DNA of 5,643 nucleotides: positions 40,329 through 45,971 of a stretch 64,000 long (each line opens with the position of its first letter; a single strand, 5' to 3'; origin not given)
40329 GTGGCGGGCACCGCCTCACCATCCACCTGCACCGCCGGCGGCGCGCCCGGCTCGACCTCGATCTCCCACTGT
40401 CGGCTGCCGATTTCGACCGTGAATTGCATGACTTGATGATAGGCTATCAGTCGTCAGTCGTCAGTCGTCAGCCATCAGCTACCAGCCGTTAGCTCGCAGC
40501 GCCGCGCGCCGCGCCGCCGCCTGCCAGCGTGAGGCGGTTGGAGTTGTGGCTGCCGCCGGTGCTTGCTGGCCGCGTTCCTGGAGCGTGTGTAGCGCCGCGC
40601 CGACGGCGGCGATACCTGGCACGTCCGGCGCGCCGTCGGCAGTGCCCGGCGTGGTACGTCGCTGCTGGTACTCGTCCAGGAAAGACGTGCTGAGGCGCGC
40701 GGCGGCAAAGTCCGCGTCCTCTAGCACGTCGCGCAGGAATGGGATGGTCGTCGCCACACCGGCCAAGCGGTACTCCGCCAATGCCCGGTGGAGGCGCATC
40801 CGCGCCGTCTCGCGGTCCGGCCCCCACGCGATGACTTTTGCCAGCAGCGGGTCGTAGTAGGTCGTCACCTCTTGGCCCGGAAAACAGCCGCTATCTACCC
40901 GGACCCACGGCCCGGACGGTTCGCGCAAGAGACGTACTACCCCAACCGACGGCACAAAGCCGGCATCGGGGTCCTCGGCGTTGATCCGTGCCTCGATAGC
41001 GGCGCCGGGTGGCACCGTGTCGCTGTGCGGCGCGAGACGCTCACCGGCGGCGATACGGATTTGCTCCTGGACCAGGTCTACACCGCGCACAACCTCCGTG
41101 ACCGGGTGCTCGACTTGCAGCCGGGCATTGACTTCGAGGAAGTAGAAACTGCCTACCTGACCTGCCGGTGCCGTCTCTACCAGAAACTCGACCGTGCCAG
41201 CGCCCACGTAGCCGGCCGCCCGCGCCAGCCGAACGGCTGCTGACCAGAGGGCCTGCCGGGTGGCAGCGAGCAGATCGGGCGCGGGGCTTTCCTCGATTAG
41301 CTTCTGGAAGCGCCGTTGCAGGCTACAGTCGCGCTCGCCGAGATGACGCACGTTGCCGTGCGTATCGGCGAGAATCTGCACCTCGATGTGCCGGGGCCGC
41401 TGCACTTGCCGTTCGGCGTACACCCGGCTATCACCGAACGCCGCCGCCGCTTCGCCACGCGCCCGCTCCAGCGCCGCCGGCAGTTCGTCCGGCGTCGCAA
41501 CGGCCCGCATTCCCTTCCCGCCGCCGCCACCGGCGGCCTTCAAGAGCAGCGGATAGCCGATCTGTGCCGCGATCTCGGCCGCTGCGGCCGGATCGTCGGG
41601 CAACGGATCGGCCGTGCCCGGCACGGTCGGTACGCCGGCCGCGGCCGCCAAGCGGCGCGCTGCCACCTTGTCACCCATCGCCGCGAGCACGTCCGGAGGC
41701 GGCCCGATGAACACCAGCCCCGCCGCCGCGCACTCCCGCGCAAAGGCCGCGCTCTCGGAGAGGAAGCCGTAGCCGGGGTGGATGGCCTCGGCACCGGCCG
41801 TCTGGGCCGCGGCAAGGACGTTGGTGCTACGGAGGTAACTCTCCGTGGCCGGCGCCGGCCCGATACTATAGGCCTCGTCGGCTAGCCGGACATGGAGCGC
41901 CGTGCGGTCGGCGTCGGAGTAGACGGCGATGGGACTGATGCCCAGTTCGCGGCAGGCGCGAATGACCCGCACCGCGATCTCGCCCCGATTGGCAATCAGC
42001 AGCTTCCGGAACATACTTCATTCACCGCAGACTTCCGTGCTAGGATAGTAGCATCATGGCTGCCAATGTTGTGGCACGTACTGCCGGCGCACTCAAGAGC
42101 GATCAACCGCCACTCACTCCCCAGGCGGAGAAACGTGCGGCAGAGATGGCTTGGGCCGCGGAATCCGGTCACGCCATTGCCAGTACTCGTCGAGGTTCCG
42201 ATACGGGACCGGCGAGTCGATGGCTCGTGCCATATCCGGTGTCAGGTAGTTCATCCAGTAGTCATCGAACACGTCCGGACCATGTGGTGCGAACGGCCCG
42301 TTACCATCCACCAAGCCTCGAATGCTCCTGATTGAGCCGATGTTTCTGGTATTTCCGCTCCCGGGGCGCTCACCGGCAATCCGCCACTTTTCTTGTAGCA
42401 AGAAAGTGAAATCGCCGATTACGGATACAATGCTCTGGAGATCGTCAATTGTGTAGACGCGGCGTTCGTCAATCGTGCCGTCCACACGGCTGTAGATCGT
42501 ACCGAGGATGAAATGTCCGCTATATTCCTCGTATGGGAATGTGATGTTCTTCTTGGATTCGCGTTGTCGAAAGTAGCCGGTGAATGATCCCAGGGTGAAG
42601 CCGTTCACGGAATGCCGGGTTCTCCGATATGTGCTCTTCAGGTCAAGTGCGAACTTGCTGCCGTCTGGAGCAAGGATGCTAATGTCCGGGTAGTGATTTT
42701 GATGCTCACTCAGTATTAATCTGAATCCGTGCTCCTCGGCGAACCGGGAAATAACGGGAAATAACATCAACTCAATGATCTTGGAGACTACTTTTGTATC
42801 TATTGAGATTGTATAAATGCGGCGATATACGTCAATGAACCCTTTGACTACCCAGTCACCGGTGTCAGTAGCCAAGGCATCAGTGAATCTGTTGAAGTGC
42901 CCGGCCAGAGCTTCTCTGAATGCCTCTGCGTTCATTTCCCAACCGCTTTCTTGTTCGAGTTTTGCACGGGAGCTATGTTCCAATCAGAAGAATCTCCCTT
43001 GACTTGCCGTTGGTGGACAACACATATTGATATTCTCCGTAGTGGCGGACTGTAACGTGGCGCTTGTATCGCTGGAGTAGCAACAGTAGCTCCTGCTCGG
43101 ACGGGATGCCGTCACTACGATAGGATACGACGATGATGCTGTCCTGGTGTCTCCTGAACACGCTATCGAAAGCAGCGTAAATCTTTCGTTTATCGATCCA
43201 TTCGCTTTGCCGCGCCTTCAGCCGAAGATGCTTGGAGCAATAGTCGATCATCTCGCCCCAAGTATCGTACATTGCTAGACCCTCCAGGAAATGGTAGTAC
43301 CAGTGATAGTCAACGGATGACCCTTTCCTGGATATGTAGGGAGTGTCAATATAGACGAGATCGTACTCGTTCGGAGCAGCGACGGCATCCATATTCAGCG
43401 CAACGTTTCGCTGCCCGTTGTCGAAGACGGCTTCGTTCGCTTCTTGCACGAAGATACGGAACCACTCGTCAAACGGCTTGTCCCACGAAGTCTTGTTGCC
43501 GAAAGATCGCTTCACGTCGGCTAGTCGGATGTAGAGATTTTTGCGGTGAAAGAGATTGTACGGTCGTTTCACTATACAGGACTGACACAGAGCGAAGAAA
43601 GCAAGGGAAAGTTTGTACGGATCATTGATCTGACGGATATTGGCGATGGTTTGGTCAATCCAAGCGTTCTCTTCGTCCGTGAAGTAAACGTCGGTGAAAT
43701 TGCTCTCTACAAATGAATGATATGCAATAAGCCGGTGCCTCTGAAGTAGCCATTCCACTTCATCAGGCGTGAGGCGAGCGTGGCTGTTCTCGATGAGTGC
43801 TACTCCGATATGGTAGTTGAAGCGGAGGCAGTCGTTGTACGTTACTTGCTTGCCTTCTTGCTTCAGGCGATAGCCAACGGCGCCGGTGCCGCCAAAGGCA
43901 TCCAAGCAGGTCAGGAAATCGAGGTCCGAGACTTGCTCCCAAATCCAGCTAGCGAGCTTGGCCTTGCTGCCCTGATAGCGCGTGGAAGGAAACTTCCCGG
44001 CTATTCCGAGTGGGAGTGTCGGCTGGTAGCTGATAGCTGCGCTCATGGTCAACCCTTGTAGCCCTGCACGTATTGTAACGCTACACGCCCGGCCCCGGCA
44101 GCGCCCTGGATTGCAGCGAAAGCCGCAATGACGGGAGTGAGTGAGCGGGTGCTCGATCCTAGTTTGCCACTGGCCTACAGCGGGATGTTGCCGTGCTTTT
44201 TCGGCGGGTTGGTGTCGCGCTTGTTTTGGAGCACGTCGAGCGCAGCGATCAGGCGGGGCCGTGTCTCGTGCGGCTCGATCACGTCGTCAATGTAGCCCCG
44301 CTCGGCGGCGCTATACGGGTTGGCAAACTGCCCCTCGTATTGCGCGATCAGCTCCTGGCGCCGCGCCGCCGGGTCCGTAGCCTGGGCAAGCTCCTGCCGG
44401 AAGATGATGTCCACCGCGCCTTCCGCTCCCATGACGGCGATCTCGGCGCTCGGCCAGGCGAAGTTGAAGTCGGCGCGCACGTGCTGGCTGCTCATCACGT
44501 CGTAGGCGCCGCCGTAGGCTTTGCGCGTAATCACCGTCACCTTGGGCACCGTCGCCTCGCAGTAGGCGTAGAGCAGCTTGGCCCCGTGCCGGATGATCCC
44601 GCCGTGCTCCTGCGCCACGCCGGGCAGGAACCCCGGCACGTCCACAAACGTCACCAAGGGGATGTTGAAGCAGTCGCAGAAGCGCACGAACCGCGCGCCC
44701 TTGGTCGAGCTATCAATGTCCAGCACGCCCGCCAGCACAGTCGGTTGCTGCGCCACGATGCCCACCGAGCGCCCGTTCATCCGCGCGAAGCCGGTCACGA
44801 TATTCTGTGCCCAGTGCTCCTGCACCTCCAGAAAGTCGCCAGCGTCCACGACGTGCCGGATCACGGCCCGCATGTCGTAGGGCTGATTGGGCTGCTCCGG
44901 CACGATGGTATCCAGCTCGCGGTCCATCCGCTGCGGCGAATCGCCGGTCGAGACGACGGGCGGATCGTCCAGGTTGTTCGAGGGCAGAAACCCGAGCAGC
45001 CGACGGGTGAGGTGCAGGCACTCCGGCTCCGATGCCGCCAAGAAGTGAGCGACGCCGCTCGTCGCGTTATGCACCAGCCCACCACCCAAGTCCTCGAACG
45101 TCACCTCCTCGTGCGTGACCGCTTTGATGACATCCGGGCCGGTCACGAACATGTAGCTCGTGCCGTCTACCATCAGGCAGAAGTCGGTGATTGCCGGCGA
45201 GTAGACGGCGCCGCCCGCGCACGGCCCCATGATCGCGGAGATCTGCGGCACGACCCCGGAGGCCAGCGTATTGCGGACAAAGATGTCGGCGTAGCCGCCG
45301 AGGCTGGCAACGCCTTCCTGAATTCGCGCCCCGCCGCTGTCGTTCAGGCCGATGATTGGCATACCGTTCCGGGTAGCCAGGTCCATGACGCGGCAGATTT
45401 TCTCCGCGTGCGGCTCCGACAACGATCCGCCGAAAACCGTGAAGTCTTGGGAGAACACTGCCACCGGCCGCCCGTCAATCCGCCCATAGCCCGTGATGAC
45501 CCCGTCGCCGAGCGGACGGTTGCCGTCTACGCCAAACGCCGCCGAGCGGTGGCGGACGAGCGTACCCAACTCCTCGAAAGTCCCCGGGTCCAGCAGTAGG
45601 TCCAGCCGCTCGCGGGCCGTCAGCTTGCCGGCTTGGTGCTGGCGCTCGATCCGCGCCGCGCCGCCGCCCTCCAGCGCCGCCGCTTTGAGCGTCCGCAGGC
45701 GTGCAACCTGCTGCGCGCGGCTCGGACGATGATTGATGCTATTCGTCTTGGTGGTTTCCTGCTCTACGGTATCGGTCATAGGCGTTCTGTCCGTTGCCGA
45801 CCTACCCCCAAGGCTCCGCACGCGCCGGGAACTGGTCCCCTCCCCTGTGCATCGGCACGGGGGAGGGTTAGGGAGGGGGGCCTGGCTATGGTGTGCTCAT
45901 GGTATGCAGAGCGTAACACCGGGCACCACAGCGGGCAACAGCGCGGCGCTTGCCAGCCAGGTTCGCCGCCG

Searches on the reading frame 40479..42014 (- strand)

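Call 49: search_protein_families(library=pfam, proteins=[window:40479-42014:-], max_evalue=0.00001)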
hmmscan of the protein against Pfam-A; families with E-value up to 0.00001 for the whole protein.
window:40479-42014:- (511 aa): 4 families
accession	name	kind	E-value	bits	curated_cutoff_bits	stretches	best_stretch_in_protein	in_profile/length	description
PF02786.22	CPSase_L_D2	-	1e-69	234.7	19.8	1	115-328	1-209/211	Carbamoyl-phosphate synthase L chain, ATP binding domain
PF00289.28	Biotin_carb_N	-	1.3e-45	154.8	25.5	1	1-110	1-110/110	Biotin carboxylase, N-terminal domain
PF02785.25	Biotin_carb_C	-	1.1e-38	132.1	32.4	1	341-448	1-108/108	Biotin carboxylase C-terminal domain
PF07478.18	Dala_Dala_lig_C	-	6.1e-06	26.3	24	0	143-231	26-107/204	D-ala D-ala ligase C-terminus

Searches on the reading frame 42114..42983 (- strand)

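Call 49: search_protein_families(library=pfam, proteins=[window:42114-42983:-], max_evalue=0.00001)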
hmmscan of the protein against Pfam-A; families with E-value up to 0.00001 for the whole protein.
window:42114-42983:- (289 aa): 1 family
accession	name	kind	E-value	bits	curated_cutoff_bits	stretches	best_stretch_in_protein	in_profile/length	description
PF09233.17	Endonuc-EcoRV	-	8.3e-98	327.1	25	1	38-271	3-243/244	Restriction endonuclease EcoRV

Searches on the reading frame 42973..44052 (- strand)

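Call 49: search_protein_families(library=pfam, proteins=[window:42973-44052:-], max_evalue=0.00001)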
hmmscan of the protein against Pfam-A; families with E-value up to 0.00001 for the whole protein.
window:42973-44052:- (359 aa): 1 family
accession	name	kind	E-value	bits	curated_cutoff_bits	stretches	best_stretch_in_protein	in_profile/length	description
PF02086.21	MethyltransfD12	-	2.7e-17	63.8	22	1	26-254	1-199/253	D12 class N6 adenine-specific DNA methyltransferase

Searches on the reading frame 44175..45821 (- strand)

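Call 49: search_protein_families(library=pfam, proteins=[window:44175-45821:-], max_evalue=0.00001)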
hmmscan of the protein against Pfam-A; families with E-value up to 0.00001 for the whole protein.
window:44175-45821:- (548 aa): 2 families
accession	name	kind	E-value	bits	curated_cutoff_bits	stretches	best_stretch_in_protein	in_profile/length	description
PF01039.27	Carboxyl_trans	-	5.9e-203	675.4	22.3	1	60-546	1-493/493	Carboxyl transferase domain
PF03255.19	ACCA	-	2.7e-14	53.5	23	1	339-493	92-248/310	Acetyl co-enzyme A carboxylase carboxyltransferase-like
